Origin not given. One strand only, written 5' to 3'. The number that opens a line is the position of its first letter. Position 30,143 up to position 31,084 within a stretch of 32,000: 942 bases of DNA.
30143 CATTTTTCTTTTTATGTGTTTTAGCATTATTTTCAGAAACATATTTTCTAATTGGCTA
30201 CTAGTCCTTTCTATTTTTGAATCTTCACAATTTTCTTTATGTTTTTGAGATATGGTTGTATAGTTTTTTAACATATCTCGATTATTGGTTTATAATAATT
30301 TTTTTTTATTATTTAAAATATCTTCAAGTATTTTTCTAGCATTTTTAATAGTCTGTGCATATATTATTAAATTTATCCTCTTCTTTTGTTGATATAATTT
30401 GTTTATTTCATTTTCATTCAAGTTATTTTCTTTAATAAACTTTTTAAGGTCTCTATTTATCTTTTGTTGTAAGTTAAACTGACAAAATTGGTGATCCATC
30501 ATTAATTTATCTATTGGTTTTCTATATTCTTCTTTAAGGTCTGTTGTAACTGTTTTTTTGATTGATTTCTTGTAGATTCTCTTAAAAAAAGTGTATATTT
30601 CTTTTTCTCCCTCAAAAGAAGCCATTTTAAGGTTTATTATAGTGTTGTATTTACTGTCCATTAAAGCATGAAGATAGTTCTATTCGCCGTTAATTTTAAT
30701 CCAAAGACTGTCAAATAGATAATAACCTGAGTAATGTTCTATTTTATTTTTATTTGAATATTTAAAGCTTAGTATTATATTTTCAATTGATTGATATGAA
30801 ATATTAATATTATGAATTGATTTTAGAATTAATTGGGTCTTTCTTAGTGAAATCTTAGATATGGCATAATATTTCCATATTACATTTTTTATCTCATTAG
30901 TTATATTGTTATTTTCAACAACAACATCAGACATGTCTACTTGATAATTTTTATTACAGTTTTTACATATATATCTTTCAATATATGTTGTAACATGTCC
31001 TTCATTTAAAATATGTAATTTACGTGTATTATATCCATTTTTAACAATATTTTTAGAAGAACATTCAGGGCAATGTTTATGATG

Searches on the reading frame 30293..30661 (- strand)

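Call 24: search_protein_families(library=pfam, proteins=[window:30293-30661:-], max_evalue=0.01)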
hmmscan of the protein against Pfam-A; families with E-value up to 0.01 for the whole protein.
window:30293-30661:- (123 aa): 0 families

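Call 84: search_protein_families(library=ncbifam, proteins=[window:30293-30661:-], max_evalue=0.01)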
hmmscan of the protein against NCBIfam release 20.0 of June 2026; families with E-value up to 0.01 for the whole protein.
window:30293-30661:- (123 aa): 1 family
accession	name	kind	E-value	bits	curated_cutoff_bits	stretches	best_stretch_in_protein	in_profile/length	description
NF002093.0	PRK00933.1-3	equivalog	0.003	17.6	171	1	28-96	62-130/161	rRNA maturation protein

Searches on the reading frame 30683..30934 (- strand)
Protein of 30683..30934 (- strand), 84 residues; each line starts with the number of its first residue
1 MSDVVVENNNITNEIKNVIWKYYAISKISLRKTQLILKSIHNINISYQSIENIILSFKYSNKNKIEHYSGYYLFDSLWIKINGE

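Call 84: search_protein_families(library=ncbifam, proteins=[window:30683-30934:-], max_evalue=0.01)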
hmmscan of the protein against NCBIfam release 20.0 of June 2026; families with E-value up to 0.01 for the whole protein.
window:30683-30934:- (84 aa): 1 family
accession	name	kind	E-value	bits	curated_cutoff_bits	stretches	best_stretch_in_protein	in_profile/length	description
NF033587.1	transpos_IS6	equivalog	9.9e-05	22.1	125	1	7-84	2-82/202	IS6 family transposase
